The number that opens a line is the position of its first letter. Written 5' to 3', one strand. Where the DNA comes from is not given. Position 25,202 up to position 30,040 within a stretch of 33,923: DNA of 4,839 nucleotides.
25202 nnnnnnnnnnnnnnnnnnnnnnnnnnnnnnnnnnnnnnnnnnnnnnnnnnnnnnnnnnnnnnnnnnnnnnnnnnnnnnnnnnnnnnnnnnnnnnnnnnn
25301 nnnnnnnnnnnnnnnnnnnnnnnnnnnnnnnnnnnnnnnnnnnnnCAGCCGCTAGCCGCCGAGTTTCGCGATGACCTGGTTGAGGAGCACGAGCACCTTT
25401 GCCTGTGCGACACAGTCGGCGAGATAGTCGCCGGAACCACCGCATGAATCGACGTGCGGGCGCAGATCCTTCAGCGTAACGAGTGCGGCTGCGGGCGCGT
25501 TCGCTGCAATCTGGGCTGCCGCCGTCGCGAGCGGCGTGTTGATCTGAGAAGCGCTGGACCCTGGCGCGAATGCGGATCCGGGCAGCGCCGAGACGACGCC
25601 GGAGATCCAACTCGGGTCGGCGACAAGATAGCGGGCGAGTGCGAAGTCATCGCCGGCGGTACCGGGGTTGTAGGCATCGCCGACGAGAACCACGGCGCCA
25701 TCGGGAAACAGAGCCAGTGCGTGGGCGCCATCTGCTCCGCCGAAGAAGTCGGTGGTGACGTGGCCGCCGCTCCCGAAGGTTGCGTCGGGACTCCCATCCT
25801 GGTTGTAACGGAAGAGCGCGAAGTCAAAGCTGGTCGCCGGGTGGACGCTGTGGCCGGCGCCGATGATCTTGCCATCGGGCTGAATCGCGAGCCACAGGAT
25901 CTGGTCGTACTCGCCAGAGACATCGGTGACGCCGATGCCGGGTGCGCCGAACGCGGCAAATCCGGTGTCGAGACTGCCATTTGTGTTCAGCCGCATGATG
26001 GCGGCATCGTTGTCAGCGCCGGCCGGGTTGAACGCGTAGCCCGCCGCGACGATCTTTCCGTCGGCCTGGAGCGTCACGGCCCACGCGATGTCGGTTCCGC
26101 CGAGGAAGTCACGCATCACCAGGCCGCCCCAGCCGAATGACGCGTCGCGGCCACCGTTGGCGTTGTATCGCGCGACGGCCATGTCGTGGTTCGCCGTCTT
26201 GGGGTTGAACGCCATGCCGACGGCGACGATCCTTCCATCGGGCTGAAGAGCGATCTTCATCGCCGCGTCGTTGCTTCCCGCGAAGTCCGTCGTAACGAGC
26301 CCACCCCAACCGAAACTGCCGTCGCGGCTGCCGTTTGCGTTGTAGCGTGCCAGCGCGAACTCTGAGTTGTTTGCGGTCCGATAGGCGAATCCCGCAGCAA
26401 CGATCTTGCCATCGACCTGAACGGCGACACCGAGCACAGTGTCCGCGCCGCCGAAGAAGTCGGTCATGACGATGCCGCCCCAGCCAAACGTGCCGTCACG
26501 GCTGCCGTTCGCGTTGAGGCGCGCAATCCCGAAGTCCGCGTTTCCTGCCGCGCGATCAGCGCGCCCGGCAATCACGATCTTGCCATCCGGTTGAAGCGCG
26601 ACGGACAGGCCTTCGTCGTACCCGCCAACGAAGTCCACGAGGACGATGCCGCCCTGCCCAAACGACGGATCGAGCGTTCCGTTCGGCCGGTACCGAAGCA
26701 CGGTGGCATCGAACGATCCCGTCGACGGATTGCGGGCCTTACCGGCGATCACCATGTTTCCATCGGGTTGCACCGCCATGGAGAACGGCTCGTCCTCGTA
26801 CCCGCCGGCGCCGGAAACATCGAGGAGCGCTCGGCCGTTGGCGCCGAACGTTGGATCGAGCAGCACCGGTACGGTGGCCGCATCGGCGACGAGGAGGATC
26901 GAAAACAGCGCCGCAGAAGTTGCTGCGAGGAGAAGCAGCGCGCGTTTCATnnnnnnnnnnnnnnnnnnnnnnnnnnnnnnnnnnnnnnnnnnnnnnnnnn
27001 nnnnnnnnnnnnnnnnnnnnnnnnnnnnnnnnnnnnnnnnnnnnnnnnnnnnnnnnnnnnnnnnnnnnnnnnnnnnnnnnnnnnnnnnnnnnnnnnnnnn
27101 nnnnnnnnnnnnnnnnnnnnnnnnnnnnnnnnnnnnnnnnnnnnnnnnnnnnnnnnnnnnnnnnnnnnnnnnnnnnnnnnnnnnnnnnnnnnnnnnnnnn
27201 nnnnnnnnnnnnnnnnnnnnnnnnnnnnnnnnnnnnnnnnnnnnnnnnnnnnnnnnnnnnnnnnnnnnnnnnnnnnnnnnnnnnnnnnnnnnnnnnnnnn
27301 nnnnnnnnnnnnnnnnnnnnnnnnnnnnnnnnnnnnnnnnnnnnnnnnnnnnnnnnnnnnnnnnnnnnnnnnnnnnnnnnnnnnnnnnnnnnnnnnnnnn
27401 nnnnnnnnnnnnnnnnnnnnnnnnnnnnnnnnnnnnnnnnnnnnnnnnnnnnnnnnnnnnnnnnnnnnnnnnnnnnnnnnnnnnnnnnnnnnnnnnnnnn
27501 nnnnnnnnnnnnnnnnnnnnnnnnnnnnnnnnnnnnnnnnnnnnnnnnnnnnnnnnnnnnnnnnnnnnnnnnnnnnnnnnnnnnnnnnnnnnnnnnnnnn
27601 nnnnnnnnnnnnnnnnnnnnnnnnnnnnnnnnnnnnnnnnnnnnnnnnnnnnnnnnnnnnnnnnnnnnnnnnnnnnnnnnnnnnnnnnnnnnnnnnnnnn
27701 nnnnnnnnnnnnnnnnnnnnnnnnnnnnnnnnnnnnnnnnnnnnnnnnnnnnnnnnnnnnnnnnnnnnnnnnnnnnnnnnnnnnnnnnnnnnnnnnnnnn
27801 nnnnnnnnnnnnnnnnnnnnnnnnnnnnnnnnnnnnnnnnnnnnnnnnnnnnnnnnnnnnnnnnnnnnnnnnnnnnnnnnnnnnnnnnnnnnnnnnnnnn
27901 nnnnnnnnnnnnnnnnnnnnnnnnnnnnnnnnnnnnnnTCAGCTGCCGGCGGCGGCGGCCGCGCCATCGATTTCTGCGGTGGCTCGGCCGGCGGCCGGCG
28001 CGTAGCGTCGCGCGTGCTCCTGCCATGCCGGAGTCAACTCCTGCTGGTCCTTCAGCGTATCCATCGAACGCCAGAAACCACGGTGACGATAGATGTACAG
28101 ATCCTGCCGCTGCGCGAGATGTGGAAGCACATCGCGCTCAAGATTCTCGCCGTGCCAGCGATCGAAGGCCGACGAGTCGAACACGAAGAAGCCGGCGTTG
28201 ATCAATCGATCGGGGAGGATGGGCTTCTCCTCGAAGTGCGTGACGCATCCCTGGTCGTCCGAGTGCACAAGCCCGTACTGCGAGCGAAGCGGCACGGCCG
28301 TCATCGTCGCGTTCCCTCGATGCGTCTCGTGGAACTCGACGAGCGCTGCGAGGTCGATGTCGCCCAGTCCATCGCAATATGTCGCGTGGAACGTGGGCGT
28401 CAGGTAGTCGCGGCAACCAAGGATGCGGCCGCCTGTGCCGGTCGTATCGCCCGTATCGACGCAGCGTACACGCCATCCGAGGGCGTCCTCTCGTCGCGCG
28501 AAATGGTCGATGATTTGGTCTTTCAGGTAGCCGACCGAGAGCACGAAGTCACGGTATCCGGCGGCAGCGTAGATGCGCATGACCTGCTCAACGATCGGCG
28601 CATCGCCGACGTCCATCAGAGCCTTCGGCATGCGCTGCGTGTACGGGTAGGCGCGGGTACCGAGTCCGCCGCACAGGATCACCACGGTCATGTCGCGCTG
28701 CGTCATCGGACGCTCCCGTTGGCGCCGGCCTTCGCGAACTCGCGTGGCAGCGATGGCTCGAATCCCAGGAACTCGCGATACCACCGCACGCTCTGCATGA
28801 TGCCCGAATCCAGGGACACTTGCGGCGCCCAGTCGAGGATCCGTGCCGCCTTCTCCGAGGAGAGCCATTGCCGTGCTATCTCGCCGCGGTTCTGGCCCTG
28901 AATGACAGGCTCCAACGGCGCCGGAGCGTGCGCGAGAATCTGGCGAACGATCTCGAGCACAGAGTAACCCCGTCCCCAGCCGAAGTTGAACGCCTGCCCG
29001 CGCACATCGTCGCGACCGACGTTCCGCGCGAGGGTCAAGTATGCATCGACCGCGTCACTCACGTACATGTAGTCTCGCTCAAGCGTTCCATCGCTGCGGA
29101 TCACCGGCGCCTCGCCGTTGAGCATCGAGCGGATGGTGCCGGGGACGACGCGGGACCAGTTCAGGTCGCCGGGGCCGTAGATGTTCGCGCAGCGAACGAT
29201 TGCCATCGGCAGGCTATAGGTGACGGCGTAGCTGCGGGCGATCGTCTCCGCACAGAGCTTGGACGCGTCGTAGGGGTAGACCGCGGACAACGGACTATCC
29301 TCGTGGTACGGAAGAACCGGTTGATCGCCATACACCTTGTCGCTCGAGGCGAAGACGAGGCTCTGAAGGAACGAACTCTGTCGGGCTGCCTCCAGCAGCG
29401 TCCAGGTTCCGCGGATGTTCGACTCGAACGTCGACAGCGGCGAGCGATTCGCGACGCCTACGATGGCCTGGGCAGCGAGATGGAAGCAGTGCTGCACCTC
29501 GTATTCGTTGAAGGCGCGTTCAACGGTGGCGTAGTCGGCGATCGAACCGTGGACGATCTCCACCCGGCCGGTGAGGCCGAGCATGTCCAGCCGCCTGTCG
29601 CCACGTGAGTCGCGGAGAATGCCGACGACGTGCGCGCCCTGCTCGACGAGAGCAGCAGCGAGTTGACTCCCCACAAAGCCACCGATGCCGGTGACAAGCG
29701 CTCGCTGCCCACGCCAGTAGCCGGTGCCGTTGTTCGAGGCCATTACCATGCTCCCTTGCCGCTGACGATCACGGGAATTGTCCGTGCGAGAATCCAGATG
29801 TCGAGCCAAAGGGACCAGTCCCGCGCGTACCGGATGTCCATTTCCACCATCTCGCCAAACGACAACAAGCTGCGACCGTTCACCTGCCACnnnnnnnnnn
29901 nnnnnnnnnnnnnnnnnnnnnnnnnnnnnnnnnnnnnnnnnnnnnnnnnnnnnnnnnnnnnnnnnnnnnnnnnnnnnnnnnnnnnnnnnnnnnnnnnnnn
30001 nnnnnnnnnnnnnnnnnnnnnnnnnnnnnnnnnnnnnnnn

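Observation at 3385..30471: Hybrid glycan assembly locus combining ABC-exporter and Wzy/PCP-type parts, with no flippase or outer-membrane exporter in view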

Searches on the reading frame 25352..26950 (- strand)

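Call 3: search_protein_families(library=pfam, proteins=[window:25352-26950:-], max_evalue=0.01)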
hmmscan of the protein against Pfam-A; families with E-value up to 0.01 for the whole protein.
window:25352-26950:- (532 aa): 2 families
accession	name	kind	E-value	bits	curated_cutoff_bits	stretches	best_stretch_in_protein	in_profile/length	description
PF17164.10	DUF5122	-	1.7e-62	207.8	27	6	120-155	1-36/36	Domain of unknown function (DUF5122) beta-propeller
PF00400.38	WD40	-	0.00018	22.4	27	0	116-133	16-33/39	WD domain, G-beta repeat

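Call 7: search_protein_families(library=ncbifam, proteins=[window:25352-26950:-], max_evalue=0.01)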
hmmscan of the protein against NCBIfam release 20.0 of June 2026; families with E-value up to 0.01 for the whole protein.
window:25352-26950:- (532 aa): 1 family
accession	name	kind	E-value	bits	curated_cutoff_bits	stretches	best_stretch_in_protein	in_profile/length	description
TIGR02608.1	delta_60_rpt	domain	4.7e-109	356.2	76.5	7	287-335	1-48/55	delta-60 repeat domain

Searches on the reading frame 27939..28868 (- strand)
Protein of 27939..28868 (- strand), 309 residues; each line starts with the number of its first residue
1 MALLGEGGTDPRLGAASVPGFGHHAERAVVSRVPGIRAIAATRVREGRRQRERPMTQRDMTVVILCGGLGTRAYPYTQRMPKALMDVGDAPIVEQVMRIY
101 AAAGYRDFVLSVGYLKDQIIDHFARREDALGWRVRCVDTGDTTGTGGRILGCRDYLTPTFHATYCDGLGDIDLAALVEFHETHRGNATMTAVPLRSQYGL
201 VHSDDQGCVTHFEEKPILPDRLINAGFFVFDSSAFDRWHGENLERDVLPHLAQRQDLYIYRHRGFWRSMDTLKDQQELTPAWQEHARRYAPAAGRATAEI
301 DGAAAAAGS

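Call 3: search_protein_families(library=pfam, proteins=[window:27939-28868:-], max_evalue=0.01)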
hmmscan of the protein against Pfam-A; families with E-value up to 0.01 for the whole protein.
window:27939-28868:- (309 aa): 2 families
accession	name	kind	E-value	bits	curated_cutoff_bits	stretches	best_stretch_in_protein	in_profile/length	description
PF00483.29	NTP_transferase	-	2.9e-19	70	21.2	1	62-256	2-214/245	Nucleotidyl transferase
PF12804.13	NTP_transf_3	-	1.6e-05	25.6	27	1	62-126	1-58/160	MobA-like NTP transferase domain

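Call 25: search_protein_families(library=ncbifam, proteins=[window:27939-28706:-], max_evalue=0.001)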
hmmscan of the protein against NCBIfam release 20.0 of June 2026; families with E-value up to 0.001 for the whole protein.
window:27939-28706:- (255 aa): 29 families (the best 25 are shown)
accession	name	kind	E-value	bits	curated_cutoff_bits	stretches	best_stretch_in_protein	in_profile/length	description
TIGR02623.1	G1P_cyt_trans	equivalog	8.1e-54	182.7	300.25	2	75-231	90-248/255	glucose-1-phosphate cytidylyltransferase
NF052502.1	man1P_GTase_Rv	exception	6.7e-26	91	440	1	8-220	3-222/352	mannose-1-phosphate guanylyltransferase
TIGR03992.1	Arch_glmU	subfamily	7.6e-26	90.9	292.1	1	6-185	1-177/393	bifunctional sugar-1-phosphate nucleotidylyltransferase/acetyltransferase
NF041313.1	UDPGP_AglF_Halo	equivalog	2.5e-21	76.2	400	1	6-183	1-181/234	UTP--glucose-1-phosphate uridylyltransferase AglF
NF049965.1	GlMnHpPGnyltfHddC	equivalog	3.8e-18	65.9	300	1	6-186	1-177/221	D-glycero-D-manno-heptose 1-phosphate guanosyltransferase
NF045761.1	NAMPUrTaseMurU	equivalog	1.5e-12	47.8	250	1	6-224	1-223/226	N-acetylmuramate alpha-1-phosphate uridylyltransferase MurU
TIGR02091.1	glgC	equivalog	2.1e-11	43.5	424.9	1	113-219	123-250/364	glucose-1-phosphate adenylyltransferase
NF041173.1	Sug_nt_acttase_Thmprot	equivalog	3.4e-11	42.7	600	1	6-213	1-212/405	bifunctional sugar-1-phosphate nucleotidylyltransferase/acetyltransferase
TIGR01208.1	rmlA_long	equivalog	5.6e-11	41.9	320.25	1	9-182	3-180/353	glucose-1-phosphate thymidylyltransferase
NF045697.1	MurNAcPUrMurU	equivalog_domain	2.2e-09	37.1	370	1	10-95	2-86/229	N-acetylmuramate alpha-1-phosphate uridylyltransferase MurU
NF002772.0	PRK02862.1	equivalog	9.9e-09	34.4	537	0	112-163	125-180/429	glucose-1-phosphate adenylyltransferase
TIGR01207.1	rmlA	equivalog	1.1e-08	34.6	360.65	1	9-181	3-180/286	glucose-1-phosphate thymidylyltransferase RfbA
NF003670.0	PRK05293.1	equivalog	1.9e-08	33.6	470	1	116-220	131-250/382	glucose-1-phosphate adenylyltransferase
TIGR01099.1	galU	equivalog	2.8e-08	33.7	326.8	1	7-71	3-67/261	UTP--glucose-1-phosphate uridylyltransferase GalU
TIGR01173.1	glmU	equivalog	1.2e-07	30.9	366.85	1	6-184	1-180/452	bifunctional UDP-N-acetylglucosamine diphosphorylase/glucosamine-1-phosphate N-acetyltransferase GlmU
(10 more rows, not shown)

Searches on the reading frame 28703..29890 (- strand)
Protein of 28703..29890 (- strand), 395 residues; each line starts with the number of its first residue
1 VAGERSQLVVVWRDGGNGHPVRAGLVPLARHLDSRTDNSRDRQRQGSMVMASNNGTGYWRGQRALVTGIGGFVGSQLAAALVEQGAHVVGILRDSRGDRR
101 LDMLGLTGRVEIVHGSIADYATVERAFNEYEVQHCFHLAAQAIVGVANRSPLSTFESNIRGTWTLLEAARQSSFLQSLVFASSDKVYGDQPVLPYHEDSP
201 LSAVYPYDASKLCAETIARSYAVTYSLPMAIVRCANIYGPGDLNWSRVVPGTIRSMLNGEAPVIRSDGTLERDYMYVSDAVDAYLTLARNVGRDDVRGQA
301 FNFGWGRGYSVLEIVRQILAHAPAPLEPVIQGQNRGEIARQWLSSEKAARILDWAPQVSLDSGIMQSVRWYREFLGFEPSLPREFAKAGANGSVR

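Call 3: search_protein_families(library=pfam, proteins=[window:28703-29890:-], max_evalue=0.01)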
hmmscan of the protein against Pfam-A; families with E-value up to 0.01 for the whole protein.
window:28703-29890:- (395 aa): 10 families
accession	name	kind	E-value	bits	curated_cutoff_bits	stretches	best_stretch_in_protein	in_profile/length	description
PF01370.27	Epimerase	-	9.9e-55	186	20.9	1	64-302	1-238/240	NAD dependent epimerase/dehydratase family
PF16363.11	GDP_Man_Dehyd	-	1.4e-51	176.3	27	1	65-365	1-330/332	GDP-mannose 4,6 dehydratase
PF01073.25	3Beta_HSD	-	1.6e-16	60.6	22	1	65-300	1-245/280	3-beta hydroxysteroid dehydrogenase/isomerase family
PF02719.21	Polysacc_synt_2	-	3.8e-14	53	20.2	1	65-319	2-244/293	Polysaccharide biosynthesis protein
PF04321.23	RmlD_sub_bind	-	1.4e-13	51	27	1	63-246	2-160/287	RmlD substrate binding domain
PF07993.18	NAD_binding_4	-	1.1e-09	38.3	20.1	1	66-264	1-238/258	Male sterility protein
PF13460.12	NAD_binding_10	-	1.1e-05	25.8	27.2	1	70-225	3-138/184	NAD(P)H-binding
PF08659.16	KR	-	3.3e-05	24.3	22.6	1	65-188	4-142/180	KR domain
PF05368.20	NmrA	-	8.2e-05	22.8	27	1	64-181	5-105/298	NmrA-like family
PF00106.31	adh_short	-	0.0048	16.8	26.6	1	63-131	2-72/195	short chain dehydrogenase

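Call 25: search_protein_families(library=ncbifam, proteins=[window:28703-29749:-], max_evalue=0.001)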
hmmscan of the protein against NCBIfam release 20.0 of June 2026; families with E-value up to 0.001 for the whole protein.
window:28703-29749:- (348 aa): 32 families (the best 25 are shown)
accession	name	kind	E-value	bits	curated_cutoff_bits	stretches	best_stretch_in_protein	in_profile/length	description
TIGR02622.1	CDP_4_6_dhtase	equivalog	6.6e-53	180.1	278.45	1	12-327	2-333/352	CDP-glucose 4,6-dehydratase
TIGR01181.1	dTDP_gluc_dehyt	equivalog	1.9e-49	168.5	365.1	1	17-326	2-313/321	dTDP-glucose 4,6-dehydratase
TIGR01179.1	galE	equivalog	9.7e-45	152.8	262.3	2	17-192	2-178/332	UDP-glucose 4-epimerase GalE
TIGR04180.1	EDH_00030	hypoth_equivalog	3.8e-44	150.9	475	1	18-311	2-296/297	NAD-dependent 4,6-dehydratase LegB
NF007956.0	PRK10675.1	subfamily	7e-33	114.2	394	2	16-173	2-162/338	UDP-glucose 4-epimerase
NF007582.0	PRK10217.1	equivalog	1.9e-31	109.4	698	1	16-324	3-331/355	dTDP-glucose 4,6-dehydratase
NF007490.0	PRK10084.1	subfamily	5.8e-28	97.9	649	1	17-325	3-335/361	dTDP-glucose 4,6-dehydratase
NF011728.1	PRK15181.1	equivalog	4.3e-23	81.9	760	1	15-325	16-338/348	Vi polysaccharide biosynthesis UDP-N-acetylglucosaminuronic acid C-4 epimerase TviC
TIGR03466.1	HpnA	hypoth_equivalog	7.1e-23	81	367.65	1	16-197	2-177/327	hopanoid-associated sugar epimerase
NF042422.1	oxyalk_red_OleD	equivalog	4.2e-20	72.4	580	1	17-278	3-253/329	2-alkyl-3-oxoalkanoate reductase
NF042423.1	oxyalk_red_Shew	equivalog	1.5e-18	67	580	1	15-274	9-256/331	2-alkyl-3-oxoalkanoate reductase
TIGR02197.1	heptose_epim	equivalog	2.6e-17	63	274.6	1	18-275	2-260/316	ADP-glyceromanno-heptose 6-epimerase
TIGR01472.1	gmd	equivalog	1.9e-16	60.2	415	1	16-180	2-175/342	GDP-mannose 4,6-dehydratase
NF043036.1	ErythonDh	equivalog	1.4e-14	54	325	1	17-216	3-208/321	D-erythronate dehydrogenase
NF008872.0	PRK11908.1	equivalog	7.8e-14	51.5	294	1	16-274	3-270/349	bifunctional UDP-4-keto-pentose/UDP-xylose synthase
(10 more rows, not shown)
